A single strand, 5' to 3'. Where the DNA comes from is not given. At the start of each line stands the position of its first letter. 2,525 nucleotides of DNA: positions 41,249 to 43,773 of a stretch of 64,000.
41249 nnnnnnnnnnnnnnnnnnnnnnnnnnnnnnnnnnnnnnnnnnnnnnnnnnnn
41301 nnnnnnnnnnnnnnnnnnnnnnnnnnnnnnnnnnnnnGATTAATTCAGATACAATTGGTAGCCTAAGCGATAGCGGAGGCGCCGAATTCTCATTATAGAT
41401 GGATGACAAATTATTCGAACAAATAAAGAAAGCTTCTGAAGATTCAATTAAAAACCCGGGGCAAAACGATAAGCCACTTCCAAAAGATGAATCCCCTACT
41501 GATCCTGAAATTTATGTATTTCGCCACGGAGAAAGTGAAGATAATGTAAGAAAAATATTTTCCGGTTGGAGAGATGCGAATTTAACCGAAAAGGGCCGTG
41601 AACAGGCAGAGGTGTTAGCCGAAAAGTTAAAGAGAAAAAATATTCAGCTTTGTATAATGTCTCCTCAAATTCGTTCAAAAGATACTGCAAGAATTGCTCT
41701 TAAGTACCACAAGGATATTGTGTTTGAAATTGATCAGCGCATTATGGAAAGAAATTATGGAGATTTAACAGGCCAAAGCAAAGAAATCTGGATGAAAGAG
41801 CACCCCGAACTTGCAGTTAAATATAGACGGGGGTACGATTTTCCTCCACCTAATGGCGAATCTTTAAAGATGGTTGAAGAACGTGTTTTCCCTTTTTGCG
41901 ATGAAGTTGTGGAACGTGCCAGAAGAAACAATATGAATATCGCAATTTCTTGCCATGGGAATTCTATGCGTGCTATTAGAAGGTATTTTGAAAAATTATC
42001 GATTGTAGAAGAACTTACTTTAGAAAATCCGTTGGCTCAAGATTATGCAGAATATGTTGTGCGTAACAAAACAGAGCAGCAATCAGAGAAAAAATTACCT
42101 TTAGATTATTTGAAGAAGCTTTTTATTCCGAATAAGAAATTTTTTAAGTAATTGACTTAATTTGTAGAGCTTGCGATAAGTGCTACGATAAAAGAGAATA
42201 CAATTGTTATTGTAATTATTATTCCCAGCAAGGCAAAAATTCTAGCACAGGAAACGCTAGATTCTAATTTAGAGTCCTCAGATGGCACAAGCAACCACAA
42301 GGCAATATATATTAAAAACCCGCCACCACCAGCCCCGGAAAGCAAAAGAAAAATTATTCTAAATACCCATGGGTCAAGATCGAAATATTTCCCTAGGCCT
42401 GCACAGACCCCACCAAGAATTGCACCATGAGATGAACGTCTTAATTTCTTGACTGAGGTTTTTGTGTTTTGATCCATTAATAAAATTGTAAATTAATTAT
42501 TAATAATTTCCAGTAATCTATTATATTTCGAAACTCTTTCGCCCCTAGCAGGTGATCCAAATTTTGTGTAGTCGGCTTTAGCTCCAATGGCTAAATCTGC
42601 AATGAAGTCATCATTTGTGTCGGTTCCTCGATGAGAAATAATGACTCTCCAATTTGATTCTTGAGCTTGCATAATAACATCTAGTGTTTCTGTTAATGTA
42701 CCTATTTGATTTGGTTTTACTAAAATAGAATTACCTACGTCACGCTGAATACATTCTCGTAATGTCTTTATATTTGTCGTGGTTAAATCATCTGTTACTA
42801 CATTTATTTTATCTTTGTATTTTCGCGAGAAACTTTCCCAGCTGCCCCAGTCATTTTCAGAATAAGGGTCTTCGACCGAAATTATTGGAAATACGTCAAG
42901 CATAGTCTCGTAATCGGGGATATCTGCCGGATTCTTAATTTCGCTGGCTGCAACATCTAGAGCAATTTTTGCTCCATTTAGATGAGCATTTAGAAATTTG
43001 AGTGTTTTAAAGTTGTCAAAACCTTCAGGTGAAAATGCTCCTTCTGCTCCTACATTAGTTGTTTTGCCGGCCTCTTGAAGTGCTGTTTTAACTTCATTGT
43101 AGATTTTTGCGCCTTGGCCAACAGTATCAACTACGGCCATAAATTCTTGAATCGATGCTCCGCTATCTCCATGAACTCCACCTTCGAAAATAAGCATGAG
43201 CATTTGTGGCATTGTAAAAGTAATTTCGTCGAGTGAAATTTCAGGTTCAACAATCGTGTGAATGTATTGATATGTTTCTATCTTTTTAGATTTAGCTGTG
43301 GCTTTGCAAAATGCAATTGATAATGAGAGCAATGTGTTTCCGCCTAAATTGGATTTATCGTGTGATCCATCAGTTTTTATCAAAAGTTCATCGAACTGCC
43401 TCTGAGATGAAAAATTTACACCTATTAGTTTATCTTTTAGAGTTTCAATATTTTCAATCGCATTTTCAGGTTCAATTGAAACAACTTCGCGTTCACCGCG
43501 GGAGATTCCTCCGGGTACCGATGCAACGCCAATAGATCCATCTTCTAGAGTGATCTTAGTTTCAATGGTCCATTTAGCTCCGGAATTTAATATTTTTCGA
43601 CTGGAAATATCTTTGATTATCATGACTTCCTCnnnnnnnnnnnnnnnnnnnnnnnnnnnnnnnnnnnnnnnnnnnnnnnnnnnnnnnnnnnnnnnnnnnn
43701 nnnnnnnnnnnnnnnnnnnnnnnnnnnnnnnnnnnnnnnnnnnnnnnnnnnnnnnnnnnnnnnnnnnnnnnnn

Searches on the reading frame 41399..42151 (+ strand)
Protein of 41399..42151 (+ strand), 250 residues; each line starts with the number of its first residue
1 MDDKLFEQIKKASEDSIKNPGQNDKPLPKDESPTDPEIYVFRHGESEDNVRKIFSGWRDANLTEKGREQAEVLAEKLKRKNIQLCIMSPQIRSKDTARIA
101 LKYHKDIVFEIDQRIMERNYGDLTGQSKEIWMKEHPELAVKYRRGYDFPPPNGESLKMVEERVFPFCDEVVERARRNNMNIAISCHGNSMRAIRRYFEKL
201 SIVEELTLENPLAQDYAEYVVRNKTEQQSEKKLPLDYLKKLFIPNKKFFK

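Call 41: search_protein_families(library=pfam, proteins=[window:41399-42151:+], max_evalue=0.001)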
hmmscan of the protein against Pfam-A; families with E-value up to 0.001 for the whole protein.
window:41399-42151:+ (250 aa): 1 family
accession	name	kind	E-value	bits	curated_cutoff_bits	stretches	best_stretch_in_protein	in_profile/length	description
PF00300.27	His_Phos_1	-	3.3e-39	135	21.7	1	38-204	1-165/194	Histidine phosphatase superfamily (branch 1)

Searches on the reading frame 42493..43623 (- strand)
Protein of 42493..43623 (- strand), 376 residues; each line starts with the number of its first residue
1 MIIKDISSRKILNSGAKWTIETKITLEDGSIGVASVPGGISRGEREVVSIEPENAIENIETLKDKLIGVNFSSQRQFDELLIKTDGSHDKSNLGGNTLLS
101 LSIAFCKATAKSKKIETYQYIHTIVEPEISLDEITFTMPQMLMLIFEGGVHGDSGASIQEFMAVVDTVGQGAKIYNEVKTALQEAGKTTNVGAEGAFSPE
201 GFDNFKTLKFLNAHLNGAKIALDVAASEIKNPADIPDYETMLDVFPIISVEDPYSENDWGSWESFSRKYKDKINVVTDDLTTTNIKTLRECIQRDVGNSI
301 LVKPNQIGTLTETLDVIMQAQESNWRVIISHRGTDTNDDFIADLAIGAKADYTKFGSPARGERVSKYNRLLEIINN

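Call 7: search_protein_families(library=pfam, proteins=[window:42493-43623:-], max_evalue=0.001)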
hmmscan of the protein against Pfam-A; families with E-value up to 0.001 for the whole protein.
window:42493-43623:- (376 aa): 2 families
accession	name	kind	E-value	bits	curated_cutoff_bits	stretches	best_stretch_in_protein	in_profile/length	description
PF00113.28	Enolase_C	-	3.7e-56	191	21.5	2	238-373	142-277/296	Enolase, C-terminal TIM barrel domain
PF03952.21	Enolase_N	-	7e-29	101.1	35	1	3-121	1-131/131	Enolase, N-terminal domain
